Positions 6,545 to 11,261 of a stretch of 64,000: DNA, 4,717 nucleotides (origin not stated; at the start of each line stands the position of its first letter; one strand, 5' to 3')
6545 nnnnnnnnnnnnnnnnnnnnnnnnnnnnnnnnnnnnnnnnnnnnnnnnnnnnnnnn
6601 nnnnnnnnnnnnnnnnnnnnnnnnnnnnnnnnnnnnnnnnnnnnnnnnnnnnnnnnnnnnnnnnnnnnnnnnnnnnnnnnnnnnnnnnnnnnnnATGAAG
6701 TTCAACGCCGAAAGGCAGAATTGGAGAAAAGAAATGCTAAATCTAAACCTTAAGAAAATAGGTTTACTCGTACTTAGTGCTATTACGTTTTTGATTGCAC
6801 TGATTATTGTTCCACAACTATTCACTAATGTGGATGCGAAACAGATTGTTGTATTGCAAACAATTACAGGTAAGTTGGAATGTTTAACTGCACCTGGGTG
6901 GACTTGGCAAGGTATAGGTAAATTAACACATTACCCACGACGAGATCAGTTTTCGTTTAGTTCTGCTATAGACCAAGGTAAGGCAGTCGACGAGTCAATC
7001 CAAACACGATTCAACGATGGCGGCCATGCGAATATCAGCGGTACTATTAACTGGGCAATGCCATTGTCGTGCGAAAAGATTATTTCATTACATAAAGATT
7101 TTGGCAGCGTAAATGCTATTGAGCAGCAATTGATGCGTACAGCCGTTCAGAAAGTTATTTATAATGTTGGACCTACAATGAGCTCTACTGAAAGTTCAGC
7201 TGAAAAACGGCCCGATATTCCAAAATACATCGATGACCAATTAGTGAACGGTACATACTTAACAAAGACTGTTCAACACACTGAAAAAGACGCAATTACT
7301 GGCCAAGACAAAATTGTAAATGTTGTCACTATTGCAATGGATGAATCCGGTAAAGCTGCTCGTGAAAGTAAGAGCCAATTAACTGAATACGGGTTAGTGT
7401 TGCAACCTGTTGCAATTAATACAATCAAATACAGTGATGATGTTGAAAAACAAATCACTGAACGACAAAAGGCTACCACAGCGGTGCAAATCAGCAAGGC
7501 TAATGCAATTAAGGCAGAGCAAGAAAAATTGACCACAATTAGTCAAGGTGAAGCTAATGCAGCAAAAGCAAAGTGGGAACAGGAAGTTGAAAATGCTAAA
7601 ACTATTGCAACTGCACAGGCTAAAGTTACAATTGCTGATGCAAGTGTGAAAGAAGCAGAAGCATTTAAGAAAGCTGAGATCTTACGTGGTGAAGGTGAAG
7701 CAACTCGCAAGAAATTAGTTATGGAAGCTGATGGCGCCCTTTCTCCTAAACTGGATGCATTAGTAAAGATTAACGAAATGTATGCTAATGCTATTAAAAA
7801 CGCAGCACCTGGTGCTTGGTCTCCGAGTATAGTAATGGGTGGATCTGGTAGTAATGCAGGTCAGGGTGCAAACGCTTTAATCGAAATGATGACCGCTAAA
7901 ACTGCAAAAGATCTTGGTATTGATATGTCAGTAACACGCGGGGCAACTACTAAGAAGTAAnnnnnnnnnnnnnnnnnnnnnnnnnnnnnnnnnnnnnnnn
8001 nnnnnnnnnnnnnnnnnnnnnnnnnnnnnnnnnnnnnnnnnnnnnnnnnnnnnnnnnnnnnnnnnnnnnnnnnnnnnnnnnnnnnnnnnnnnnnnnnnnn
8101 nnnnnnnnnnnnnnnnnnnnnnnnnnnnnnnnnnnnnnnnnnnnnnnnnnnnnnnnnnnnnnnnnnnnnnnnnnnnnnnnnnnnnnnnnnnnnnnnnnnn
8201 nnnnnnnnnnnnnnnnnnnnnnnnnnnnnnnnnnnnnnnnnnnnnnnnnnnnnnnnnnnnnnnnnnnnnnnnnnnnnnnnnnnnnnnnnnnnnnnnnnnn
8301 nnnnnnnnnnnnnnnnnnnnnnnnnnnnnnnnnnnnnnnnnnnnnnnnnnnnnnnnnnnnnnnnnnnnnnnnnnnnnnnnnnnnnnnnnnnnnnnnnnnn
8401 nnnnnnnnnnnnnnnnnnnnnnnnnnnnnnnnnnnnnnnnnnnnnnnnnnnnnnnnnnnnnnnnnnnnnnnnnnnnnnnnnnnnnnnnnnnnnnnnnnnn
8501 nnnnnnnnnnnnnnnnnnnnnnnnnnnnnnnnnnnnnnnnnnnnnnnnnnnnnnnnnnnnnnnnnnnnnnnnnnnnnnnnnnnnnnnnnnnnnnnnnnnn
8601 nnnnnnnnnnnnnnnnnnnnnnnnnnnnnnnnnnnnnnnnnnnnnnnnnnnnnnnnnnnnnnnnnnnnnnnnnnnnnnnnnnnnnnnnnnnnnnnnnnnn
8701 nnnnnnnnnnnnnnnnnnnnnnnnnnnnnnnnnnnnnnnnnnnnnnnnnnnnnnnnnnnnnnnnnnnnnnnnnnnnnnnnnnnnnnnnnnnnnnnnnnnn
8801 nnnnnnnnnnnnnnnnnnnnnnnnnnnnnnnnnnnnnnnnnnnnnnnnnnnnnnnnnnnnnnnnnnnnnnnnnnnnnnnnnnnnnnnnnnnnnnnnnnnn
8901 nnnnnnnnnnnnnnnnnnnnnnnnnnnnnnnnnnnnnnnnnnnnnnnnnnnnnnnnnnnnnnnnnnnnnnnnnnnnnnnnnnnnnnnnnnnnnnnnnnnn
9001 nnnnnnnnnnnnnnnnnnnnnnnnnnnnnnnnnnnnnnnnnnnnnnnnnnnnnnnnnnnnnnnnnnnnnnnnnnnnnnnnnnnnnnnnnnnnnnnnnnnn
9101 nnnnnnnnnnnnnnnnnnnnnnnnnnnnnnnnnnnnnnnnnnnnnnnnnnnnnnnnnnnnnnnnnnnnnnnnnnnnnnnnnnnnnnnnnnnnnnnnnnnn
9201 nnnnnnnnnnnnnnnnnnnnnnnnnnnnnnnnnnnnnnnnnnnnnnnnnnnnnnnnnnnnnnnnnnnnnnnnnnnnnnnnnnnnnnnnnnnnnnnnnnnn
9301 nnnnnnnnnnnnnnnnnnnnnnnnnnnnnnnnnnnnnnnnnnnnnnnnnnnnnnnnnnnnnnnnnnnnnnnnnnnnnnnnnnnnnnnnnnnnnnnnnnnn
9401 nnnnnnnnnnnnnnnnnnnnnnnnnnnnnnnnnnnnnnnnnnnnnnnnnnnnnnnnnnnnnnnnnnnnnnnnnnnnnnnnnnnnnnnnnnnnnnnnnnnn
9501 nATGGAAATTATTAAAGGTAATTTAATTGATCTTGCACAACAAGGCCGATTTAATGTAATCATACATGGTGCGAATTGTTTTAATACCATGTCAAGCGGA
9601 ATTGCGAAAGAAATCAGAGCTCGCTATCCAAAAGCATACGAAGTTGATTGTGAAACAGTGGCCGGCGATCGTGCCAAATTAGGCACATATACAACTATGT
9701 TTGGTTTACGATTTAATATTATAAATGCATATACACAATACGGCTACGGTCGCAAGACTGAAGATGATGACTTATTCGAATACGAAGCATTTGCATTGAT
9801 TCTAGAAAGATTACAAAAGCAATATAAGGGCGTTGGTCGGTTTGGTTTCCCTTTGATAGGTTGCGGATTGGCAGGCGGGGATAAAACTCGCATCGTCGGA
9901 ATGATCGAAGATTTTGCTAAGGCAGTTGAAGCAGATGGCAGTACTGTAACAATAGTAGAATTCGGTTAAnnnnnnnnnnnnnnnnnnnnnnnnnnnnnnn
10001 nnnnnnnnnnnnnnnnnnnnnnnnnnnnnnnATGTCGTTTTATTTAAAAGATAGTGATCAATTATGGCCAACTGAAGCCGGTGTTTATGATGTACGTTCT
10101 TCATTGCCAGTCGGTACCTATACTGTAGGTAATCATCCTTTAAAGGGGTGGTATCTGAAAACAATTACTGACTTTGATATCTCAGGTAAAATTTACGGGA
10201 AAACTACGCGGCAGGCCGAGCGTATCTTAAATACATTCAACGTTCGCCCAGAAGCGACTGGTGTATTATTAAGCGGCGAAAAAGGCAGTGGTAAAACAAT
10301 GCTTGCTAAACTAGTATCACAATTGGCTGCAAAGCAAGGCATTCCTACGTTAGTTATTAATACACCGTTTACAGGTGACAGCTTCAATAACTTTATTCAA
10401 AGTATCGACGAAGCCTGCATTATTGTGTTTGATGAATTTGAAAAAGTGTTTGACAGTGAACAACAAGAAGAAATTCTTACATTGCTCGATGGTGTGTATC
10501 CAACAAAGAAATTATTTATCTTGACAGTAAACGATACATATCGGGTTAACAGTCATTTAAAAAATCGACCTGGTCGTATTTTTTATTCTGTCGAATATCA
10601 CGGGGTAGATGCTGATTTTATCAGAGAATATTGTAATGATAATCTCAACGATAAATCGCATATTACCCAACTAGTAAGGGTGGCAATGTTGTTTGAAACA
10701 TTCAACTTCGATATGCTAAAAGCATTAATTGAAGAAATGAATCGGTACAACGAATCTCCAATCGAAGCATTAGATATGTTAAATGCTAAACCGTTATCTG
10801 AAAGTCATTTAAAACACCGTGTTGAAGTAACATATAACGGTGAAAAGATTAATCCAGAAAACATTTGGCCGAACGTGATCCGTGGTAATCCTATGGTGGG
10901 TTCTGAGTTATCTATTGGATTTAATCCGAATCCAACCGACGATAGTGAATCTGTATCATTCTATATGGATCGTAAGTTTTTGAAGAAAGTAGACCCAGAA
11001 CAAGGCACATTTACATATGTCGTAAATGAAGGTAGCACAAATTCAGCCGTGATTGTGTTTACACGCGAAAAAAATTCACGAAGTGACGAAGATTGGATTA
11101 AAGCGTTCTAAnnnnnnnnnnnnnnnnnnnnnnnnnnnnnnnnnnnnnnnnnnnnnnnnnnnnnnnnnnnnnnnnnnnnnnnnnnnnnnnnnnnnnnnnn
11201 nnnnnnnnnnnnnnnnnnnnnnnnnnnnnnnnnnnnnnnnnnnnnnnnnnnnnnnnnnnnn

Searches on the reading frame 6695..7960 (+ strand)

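Call 7: search_protein_families(library=phrogs, proteins=[window:6695-7960:+])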
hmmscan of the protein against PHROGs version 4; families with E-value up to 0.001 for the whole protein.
window:6695-7960:+ (421 aa): 2 families
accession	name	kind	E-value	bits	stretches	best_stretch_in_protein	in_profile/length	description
phrog_11908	-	unknown function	6.3e-43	148.1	1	21-412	6-428/430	-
phrog_200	-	other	8.8e-17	62.3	1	16-348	75-319/379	lipoprotein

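Call 8: search_protein_families(library=pfam, proteins=[window:6695-7960:+])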
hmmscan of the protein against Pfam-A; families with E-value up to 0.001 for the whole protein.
window:6695-7960:+ (421 aa): 1 family
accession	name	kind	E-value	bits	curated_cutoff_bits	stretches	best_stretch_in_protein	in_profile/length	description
PF01145.31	Band_7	-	2.9e-08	34.4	23.6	1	46-277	3-175/176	SPFH domain / Band 7 family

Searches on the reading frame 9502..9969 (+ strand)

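Call 97: search_protein_families(library=phrogs, proteins=[window:9502-9969:+], max_evalue=0.00001)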
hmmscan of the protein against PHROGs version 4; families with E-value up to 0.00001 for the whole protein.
window:9502-9969:+ (155 aa): 1 family
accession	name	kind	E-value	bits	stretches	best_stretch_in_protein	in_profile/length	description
phrog_335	-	other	2.7e-45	156.3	1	1-152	56-201/422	phosphatase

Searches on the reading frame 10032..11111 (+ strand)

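Call 7: search_protein_families(library=phrogs, proteins=[window:10032-11111:+])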
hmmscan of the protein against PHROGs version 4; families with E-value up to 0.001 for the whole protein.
window:10032-11111:+ (359 aa): 8 families
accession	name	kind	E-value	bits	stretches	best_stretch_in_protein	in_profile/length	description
phrog_2376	-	other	7.7e-94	316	1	22-294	21-282/363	ATPase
phrog_10440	-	unknown function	8.6e-11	42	1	58-214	218-380/483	-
phrog_168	-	DNA, RNA and nucleotide metabolism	3.6e-08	34.5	1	77-241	44-212/314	clamp loader of DNA polymerase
phrog_50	-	DNA, RNA and nucleotide metabolism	3.5e-07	30.6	1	46-149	340-456/570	DnaC-like helicase loader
phrog_11838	-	DNA, RNA and nucleotide metabolism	1.9e-05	25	1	75-180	40-151/420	clamp loader of DNA polymerase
phrog_7485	-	unknown function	0.00062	19.8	0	76-209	228-379/430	-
phrog_10401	-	other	0.00074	19.3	0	76-144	461-535/667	ATPase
phrog_7998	-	unknown function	0.00093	19.5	0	73-111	38-78/339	-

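Call 8: search_protein_families(library=pfam, proteins=[window:10032-11111:+])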
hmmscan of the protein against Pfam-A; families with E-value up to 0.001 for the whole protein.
window:10032-11111:+ (359 aa): 8 families
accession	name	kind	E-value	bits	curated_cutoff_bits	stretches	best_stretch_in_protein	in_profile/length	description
PF00004.35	AAA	-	4e-10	40.7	21.2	1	78-183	1-126/131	ATPase family associated with various cellular activities (AAA)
PF05729.18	NACHT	-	3.4e-06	27.4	26.7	0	78-107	3-32/167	NACHT domain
PF20720.3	nSTAND3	-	1.4e-05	25.3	27.2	1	78-168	20-112/155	Novel STAND NTPase 3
PF25199.1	nSTAND_NTPase5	-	4.1e-05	23.9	34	1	63-144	26-113/145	Novel STAND NTPase 5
PF13401.12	AAA_22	-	4.2e-05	24.3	27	0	78-126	8-55/130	AAA domain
PF13191.12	AAA_16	-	4.6e-05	24.4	32.6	0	60-103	7-52/167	AAA ATPase domain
PF07728.20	AAA_5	-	0.0001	22.8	22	0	77-153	1-91/139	AAA domain (dynein-related subfamily)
PF14532.12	Sigma54_activ_2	-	0.0002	22.1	25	1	74-153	20-94/138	Sigma-54 interaction domain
